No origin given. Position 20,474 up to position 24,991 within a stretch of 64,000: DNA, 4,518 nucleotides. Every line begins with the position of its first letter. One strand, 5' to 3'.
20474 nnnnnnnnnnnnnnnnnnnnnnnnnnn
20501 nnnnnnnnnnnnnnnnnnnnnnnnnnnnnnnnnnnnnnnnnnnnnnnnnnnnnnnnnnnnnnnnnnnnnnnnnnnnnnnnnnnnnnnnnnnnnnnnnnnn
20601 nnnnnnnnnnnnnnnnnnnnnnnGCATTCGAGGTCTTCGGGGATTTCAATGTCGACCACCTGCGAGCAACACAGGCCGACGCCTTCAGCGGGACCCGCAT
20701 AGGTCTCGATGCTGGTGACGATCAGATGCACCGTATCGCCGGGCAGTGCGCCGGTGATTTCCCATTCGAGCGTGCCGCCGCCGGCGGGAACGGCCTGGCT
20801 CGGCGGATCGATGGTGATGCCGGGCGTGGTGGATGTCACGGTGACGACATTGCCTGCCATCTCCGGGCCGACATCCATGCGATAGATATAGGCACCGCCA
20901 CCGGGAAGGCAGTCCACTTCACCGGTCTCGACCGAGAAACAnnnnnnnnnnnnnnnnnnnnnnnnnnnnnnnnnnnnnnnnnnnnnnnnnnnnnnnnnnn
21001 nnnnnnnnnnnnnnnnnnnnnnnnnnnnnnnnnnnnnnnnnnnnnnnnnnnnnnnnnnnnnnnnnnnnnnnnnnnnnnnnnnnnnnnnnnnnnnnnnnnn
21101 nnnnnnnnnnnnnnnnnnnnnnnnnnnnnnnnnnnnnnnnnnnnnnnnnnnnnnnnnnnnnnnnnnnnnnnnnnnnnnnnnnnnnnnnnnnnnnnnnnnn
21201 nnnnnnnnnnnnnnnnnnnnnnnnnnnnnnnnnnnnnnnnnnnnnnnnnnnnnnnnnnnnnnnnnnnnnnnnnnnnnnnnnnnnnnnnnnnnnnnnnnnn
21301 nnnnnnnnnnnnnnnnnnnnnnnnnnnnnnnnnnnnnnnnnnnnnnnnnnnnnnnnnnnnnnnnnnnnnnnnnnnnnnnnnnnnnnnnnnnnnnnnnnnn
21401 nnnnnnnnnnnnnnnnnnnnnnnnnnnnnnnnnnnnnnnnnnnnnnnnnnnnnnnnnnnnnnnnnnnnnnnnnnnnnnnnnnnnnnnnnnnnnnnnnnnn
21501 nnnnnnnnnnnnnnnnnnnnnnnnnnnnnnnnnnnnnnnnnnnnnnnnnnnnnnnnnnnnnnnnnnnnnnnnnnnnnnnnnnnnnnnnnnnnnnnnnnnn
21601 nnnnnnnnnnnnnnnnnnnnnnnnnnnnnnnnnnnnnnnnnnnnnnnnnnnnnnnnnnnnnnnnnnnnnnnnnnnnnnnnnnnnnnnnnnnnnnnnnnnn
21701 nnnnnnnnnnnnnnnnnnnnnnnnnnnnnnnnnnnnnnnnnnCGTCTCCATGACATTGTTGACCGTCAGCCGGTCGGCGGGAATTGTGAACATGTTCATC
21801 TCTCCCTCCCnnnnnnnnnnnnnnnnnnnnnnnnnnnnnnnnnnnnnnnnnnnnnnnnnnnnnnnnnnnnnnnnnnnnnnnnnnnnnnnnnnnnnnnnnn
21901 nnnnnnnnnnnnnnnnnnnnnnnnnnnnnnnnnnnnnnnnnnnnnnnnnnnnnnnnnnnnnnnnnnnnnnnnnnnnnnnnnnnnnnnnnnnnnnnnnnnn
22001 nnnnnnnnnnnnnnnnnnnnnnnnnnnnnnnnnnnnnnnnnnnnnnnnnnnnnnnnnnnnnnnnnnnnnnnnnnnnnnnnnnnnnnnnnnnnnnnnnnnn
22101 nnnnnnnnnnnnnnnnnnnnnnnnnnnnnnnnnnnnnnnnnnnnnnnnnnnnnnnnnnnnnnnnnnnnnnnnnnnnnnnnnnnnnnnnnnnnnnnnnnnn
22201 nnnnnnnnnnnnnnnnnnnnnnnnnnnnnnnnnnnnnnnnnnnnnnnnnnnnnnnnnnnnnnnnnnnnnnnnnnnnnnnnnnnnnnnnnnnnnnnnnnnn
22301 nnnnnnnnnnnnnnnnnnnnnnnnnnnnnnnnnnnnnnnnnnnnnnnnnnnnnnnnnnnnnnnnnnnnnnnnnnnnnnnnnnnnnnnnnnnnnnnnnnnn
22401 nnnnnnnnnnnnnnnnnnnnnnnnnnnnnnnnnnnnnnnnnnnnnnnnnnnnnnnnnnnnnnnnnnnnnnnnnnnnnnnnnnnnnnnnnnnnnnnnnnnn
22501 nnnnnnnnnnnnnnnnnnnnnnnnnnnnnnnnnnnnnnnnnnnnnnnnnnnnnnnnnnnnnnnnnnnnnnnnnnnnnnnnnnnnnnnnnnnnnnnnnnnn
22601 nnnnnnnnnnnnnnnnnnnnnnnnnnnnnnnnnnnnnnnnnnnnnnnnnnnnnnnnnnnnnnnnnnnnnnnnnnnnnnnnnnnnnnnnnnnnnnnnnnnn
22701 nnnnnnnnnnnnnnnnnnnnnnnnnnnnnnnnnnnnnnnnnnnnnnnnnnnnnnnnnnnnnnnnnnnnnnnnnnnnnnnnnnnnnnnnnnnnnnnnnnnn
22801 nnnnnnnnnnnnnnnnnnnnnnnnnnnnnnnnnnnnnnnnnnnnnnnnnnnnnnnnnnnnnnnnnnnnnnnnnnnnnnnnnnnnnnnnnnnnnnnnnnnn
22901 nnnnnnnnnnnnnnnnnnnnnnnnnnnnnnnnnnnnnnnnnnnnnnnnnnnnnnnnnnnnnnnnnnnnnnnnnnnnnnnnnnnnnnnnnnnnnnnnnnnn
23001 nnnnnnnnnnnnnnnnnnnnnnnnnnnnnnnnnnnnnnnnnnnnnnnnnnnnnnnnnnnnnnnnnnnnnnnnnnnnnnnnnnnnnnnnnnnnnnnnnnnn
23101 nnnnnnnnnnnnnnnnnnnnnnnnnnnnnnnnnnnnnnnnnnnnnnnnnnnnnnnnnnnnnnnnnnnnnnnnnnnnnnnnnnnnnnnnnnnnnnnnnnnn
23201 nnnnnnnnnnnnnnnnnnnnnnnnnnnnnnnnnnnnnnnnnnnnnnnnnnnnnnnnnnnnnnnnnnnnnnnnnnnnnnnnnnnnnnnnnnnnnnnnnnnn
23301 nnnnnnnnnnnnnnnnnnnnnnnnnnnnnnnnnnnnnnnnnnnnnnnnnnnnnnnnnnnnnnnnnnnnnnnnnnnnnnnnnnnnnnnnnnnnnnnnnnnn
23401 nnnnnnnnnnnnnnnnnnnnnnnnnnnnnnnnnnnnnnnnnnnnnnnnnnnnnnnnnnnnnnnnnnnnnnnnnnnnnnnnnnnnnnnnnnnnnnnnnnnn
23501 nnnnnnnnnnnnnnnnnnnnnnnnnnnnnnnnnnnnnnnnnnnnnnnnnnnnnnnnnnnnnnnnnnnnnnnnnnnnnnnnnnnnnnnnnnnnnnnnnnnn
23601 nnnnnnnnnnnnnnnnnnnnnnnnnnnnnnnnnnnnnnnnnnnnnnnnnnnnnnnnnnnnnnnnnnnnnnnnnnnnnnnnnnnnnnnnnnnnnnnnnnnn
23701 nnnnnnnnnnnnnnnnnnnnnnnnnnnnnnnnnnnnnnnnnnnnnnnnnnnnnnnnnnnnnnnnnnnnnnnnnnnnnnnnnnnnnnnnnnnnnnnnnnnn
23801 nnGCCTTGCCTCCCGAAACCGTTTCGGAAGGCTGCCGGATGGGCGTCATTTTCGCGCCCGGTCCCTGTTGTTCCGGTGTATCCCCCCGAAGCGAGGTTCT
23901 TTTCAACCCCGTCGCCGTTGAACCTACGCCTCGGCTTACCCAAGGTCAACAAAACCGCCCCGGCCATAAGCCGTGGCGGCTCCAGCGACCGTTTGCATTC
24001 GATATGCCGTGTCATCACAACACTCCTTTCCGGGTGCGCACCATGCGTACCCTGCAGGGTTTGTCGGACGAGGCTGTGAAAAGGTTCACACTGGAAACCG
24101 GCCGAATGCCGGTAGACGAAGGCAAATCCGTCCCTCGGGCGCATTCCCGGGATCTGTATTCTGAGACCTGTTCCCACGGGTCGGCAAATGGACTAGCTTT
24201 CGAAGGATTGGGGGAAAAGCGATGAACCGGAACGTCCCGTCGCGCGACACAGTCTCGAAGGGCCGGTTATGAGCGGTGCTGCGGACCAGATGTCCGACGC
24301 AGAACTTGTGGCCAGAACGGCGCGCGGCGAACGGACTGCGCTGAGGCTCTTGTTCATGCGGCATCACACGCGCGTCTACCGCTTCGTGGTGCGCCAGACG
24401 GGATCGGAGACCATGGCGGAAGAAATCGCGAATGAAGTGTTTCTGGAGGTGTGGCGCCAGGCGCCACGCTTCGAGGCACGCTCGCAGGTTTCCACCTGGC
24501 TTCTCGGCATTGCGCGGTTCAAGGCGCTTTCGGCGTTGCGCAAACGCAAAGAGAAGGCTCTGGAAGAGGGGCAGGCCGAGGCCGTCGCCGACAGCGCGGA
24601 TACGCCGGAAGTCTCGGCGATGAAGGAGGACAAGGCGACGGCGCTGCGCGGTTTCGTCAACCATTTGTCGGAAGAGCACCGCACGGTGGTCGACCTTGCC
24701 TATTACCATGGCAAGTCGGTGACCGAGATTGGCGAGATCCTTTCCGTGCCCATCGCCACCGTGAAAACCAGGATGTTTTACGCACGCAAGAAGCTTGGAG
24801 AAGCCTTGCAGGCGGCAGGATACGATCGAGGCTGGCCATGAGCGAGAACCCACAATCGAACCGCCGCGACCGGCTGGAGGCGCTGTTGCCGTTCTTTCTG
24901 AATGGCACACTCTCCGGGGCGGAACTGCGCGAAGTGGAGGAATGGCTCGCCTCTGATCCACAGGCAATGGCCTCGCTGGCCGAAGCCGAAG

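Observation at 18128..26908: ECF sigma / anti-sigma / subtilase module divergent from a two-gene operon for Cys-rich secreted proteins, next to tRNA(CAU)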

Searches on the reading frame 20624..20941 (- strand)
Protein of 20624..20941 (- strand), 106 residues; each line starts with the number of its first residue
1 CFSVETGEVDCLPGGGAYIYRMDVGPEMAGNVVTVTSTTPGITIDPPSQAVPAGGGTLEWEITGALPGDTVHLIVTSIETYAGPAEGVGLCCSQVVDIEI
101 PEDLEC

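Call 77: search_protein_families(library=pfam, proteins=[window:20624-20941:-], max_evalue=10)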
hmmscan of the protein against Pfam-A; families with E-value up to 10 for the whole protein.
seq(106 aa): 0 families

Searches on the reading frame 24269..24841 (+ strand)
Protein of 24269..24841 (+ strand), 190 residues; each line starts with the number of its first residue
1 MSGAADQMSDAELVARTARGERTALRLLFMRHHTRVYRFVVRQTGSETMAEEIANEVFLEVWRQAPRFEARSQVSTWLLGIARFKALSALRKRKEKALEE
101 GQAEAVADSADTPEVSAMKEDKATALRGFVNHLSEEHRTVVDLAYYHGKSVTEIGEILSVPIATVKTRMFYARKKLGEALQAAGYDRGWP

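Call 4: search_protein_families(library=pfam, proteins=[window:24269-24841:+], max_evalue=0.01)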
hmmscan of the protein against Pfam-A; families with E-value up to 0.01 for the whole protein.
window:24269-24841:+ (190 aa): 4 families
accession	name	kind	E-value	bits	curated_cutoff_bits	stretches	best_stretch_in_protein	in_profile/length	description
PF04542.20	Sigma70_r2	-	9.4e-16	57.8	24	1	28-94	1-69/71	Sigma-70 region 2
PF08281.18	Sigma70_r4_2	-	3.5e-11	43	25.7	1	126-176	4-54/54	Sigma-70, region 4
PF04545.22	Sigma70_r4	-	6.2e-11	42.1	24.1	1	131-176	3-48/50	Sigma-70, region 4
PF07638.17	Sigma70_ECF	-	6.4e-07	29.9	21.1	1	102-181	107-184/185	ECF sigma factor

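Call 5: search_protein_families(library=ncbifam, proteins=[window:24269-24841:+], max_evalue=0.01)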
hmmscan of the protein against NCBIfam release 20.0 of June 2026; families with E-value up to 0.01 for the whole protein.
window:24269-24841:+ (190 aa): 95 families (the best 25 are shown)
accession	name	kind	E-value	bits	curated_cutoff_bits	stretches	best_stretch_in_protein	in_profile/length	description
NF009168.0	PRK12515.1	subfamily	1.6e-83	278.8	236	1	5-190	4-189/189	RNA polymerase sigma factor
NF009166.1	PRK12513.1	equivalog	2.9e-35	121.8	206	1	5-183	4-189/193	RNA polymerase sigma factor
NF009172.0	PRK12519.1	subfamily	7.6e-31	107.2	222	1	5-182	11-191/194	RNA polymerase sigma factor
NF009171.0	PRK12518.1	equivalog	2.6e-30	105.7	208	1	6-184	10-188/191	RNA polymerase sigma factor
NF007216.0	PRK09638.1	equivalog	9.5e-30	103.7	194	1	7-181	2-175/180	RNA polymerase sigma factor SigY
NF008894.0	PRK11924.3-1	equivalog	1.3e-29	103.6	258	1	9-181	8-182/188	RNA polymerase sigma factor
NF007228.0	PRK09646.1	subfamily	1.4e-29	103.1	226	1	6-181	13-191/194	ECF RNA polymerase sigma factor SigK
NF007227.0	PRK09645.1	subfamily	2.8e-28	99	202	1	16-185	6-175/177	sigma-70 family RNA polymerase sigma factor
NF004113.0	PRK05602.1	equivalog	3.4e-27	95.4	208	1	5-183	27-204/211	RNA polymerase sigma factor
NF008888.0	PRK11922.1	equivalog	2.3e-26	92.9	204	1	6-181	13-197/231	RNA polymerase sigma factor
TIGR02985.1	Sig70_bacteroi1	subfamily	1.9e-25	90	126.4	1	25-180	3-162/162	RNA polymerase sigma-70 factor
TIGR02937.1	sigma70-ECF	superfamily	2.4e-25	89.1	42.9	1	24-180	2-165/165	sigma-70 family RNA polymerase sigma factor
NF009167.0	PRK12514.1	equivalog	8.5e-25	87.7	265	1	11-180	8-178/180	RNA polymerase sigma factor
NF007225.0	PRK09643.1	equivalog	2.3e-24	86.2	190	1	4-182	8-184/204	RNA polymerase sigma factor SigM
TIGR02989.1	Sig-70_gvs1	subfamily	6.4e-24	84.7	124.55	1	27-178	5-156/158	RNA polymerase sigma-70 factor, Rhodopirellula/Verrucomicrobium family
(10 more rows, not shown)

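Call 14: find_encoding_contigs(protein=window:24269-24841:+, flank=10000, max_places=8)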
Protein window:24269-24841:+ (190 aa): 1 contig read that carries it; 1 place shown.
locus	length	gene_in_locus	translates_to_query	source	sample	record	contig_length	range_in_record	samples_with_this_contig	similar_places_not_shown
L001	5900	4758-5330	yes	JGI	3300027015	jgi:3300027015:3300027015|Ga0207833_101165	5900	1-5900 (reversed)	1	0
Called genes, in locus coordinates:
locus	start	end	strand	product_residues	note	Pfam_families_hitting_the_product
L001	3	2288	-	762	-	?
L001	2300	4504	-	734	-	-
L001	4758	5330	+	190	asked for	PF07638:Sigma70_ECF (weak), PF04542:Sigma70_r2, PF08281:Sigma70_r4_2, PF04545:Sigma70_r4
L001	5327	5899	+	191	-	?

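Call 54: search_solved_structures(query=window:24269-24841:+, max_evalue=0.00001)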
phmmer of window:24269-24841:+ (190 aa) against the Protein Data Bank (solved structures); distinct sequences matched with E-value up to 0.00001: 22.
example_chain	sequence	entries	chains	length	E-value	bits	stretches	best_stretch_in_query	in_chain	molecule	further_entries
6in7_B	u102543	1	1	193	2.7e-17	66.4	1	7-182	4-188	RNA polymerase sigma-H factor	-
8z6g_B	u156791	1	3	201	2.9e-17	66.3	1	7-182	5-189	RNA polymerase sigma factor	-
5wuq_A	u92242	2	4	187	2.6e-16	63.2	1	14-180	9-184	ECF RNA polymerase sigma factor SigW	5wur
4nqw_A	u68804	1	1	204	1e-15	61.3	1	6-180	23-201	ECF RNA polymerase sigma factor SigK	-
6dv9_F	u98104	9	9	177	1.6e-15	60.6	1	15-186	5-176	ECF RNA polymerase sigma factor SigL | RNA polymerase sigma factor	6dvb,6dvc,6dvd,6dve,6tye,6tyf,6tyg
2q1z_A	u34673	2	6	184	4.4e-13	52.7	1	21-177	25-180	RpoE, ECF SigE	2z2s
1or7_A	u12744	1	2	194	8.4e-13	51.8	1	4-181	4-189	RNA polymerase sigma-E factor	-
6jbq_F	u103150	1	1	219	1.3e-12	51.2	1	5-181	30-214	ECF RNA polymerase sigma-E factor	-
9m9d_F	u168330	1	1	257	2.4e-10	43.8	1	28-182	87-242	ECF RNA polymerase sigma factor SigE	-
9m9e_F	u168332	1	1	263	2.6e-10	43.7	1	28-182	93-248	ECF RNA polymerase sigma factor SigE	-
9m98_F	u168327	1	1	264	2.6e-10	43.7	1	28-182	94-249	ECF RNA polymerase sigma factor SigE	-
7qh5_A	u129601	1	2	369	2.6e-09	40.4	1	16-120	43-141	RNA polymerase sigma factor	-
6jcy_F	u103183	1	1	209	8.4e-09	38.8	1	10-189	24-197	ECF RNA polymerase sigma factor SigH,ECF RNA polymerase sigma factor SigE,ECF RNA polymera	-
5zx2_F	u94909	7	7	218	4.6e-08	36.4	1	10-189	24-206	ECF RNA polymerase sigma factor SigH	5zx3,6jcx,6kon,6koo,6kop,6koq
6dxo_A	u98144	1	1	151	7.9e-08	35.6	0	12-85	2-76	RNA polymerase ECF-subfamily sigma factor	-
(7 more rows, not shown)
